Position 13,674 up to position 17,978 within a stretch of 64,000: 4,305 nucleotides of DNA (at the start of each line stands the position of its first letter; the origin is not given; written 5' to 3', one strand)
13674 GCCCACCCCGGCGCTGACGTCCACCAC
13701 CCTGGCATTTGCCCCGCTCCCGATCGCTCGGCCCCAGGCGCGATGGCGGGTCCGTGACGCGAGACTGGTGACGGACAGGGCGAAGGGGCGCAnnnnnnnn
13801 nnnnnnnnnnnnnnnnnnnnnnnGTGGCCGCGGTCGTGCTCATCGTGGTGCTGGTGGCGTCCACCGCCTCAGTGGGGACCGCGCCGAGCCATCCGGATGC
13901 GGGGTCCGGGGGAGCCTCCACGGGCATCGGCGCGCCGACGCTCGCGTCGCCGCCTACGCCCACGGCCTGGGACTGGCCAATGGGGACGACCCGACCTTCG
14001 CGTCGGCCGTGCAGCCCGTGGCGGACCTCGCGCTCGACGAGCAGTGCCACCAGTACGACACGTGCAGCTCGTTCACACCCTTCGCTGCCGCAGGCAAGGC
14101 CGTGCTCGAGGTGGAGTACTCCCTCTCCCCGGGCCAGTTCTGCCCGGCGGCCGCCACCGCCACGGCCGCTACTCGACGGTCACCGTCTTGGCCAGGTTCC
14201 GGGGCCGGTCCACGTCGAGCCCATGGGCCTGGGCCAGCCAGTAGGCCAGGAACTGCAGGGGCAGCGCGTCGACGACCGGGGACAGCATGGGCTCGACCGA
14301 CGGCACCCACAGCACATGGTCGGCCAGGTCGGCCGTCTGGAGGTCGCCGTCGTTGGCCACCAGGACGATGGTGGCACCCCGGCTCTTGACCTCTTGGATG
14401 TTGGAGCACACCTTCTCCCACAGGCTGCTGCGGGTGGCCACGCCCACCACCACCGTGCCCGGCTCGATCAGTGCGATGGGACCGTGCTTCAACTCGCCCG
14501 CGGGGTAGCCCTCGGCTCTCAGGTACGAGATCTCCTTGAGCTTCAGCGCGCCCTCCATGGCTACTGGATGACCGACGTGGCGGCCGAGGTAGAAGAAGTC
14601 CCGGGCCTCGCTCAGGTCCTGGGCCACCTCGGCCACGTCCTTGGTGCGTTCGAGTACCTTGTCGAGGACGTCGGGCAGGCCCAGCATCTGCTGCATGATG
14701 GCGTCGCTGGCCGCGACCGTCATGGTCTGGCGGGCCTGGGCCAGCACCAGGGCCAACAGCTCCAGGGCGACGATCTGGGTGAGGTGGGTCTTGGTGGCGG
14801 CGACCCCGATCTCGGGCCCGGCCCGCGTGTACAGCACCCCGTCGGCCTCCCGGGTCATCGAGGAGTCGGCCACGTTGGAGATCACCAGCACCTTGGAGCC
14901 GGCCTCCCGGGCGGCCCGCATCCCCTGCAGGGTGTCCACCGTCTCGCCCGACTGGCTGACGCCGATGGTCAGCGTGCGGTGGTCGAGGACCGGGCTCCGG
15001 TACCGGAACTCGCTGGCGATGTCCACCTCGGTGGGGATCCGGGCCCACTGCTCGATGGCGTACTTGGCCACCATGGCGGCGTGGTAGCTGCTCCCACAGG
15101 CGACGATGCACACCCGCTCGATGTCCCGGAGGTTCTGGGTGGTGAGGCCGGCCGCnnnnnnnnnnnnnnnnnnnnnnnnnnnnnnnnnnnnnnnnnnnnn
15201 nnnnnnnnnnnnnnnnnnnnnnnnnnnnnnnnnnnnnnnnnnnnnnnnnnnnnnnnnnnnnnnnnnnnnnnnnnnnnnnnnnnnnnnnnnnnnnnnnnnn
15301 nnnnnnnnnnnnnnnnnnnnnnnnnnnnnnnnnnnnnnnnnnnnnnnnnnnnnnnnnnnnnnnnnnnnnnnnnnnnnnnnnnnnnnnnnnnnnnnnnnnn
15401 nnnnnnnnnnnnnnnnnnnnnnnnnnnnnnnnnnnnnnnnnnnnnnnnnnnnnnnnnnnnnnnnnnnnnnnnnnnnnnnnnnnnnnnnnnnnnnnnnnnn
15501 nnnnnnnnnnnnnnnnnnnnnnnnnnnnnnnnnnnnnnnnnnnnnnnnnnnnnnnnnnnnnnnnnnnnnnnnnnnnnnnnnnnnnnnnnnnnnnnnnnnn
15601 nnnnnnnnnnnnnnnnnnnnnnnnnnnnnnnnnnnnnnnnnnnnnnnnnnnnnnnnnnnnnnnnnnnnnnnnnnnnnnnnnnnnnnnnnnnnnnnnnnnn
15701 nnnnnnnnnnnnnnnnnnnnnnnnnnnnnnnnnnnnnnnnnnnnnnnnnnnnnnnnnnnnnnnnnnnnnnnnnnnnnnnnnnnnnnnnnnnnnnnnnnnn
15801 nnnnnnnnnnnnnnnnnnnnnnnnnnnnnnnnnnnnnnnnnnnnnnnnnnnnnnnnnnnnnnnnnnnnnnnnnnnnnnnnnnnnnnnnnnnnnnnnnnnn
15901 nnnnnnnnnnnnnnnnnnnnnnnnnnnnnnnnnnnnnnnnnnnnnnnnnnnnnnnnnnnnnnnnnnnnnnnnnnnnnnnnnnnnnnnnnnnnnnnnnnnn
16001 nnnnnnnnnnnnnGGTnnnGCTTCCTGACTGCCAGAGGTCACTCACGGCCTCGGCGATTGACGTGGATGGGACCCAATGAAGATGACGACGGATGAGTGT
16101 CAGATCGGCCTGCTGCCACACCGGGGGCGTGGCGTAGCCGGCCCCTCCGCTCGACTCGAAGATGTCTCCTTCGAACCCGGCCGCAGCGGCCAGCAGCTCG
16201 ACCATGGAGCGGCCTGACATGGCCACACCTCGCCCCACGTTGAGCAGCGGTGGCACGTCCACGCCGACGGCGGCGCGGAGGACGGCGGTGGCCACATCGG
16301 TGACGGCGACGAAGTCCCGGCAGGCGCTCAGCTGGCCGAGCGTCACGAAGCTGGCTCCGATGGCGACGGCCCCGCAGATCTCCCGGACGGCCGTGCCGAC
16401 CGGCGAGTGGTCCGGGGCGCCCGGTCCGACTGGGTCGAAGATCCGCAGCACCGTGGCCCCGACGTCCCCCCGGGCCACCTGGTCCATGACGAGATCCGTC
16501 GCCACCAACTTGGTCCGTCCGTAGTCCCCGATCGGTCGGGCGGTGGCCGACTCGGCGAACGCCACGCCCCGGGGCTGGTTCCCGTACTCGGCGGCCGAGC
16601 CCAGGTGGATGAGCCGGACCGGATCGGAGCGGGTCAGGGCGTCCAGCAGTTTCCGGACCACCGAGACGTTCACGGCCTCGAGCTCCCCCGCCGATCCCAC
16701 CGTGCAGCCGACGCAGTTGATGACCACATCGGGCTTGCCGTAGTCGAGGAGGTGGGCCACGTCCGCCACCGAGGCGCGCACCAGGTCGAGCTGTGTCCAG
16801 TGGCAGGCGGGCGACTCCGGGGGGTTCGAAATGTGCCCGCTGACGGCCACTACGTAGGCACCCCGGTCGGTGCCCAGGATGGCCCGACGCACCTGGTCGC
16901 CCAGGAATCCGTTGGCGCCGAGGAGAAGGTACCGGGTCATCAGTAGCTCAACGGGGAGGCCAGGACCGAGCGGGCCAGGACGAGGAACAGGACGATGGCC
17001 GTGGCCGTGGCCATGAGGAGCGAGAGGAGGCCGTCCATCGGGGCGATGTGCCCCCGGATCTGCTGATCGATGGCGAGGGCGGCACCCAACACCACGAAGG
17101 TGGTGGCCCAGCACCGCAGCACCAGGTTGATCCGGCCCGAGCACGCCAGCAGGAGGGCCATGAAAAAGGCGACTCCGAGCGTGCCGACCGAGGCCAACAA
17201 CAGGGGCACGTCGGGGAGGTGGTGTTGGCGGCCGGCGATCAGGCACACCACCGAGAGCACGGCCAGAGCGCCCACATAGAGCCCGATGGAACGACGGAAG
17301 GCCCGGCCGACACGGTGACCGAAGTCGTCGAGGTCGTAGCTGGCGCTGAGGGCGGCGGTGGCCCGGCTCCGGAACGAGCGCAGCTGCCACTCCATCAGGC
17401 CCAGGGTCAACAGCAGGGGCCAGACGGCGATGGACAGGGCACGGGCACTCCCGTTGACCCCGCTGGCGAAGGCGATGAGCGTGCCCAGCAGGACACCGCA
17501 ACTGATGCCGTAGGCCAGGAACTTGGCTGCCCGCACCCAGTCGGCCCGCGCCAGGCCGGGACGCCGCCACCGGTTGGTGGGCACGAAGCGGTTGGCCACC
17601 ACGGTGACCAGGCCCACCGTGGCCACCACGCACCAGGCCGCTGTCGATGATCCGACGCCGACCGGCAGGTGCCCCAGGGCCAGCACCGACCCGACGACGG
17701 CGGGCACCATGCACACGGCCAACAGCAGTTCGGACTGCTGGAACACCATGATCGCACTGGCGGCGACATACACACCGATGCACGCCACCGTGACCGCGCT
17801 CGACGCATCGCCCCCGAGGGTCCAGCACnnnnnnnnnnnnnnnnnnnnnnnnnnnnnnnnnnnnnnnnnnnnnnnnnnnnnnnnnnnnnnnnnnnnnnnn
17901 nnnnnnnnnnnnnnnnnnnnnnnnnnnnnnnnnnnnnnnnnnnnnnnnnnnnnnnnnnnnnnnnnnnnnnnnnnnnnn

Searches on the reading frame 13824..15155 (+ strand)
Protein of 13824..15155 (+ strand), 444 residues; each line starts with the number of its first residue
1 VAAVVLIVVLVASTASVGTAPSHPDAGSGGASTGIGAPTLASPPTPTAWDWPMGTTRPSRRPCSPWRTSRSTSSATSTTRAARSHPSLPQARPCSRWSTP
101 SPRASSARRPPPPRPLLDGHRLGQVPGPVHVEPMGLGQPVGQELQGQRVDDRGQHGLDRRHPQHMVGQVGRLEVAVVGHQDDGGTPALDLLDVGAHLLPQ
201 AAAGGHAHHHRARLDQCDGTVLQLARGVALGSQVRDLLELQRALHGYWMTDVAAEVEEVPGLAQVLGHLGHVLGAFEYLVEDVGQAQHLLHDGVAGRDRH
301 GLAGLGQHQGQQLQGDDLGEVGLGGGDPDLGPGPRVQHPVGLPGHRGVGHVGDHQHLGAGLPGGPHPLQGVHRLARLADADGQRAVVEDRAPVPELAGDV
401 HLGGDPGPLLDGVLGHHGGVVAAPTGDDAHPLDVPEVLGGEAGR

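Call 7: search_protein_families(library=pfam, proteins=[window:13824-15155:+], max_evalue=0.001)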
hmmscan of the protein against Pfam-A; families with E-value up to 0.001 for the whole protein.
window:13824-15155:+ (444 aa): 0 families

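Call 21: search_protein_families(library=pfam, proteins=[window:13824-15155:+], max_evalue=0.01)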
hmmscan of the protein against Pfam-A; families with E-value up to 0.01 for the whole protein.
window:13824-15155:+ (444 aa): 1 family
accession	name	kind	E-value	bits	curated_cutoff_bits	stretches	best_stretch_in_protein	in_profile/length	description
PF11081.13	Adeno_L433K_22K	-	0.0062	17.1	19.2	1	70-112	70-112/168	Adenovirus L4-33K/L4-22K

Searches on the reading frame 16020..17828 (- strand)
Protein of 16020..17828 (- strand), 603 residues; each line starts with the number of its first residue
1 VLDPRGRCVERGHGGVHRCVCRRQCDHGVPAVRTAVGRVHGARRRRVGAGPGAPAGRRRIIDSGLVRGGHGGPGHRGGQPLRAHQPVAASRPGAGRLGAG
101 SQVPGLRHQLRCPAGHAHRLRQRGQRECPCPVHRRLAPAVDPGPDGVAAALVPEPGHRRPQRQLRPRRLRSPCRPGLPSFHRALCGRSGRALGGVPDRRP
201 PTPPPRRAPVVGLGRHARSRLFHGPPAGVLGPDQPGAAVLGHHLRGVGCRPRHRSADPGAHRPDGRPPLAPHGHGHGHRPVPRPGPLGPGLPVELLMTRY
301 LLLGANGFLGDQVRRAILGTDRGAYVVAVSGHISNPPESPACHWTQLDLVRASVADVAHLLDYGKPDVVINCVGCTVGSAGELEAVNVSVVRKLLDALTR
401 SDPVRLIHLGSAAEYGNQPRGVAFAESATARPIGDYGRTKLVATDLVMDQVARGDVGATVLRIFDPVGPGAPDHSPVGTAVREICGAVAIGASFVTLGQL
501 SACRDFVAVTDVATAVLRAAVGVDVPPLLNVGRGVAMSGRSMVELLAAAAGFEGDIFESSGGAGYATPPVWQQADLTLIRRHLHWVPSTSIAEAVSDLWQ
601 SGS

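Call 7: search_protein_families(library=pfam, proteins=[window:16020-17828:-], max_evalue=0.001)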
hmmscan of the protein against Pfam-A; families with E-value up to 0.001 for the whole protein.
window:16020-17828:- (603 aa): 3 families
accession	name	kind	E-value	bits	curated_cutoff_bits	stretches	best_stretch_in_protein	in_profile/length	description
PF01370.27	Epimerase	-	6.4e-29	101.5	20.9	1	301-531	2-239/240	NAD dependent epimerase/dehydratase family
PF16363.11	GDP_Man_Dehyd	-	3.8e-13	50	27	1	332-553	38-269/332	GDP-mannose 4,6 dehydratase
PF04321.23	RmlD_sub_bind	-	1.5e-07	31.2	27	1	300-452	3-141/287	RmlD substrate binding domain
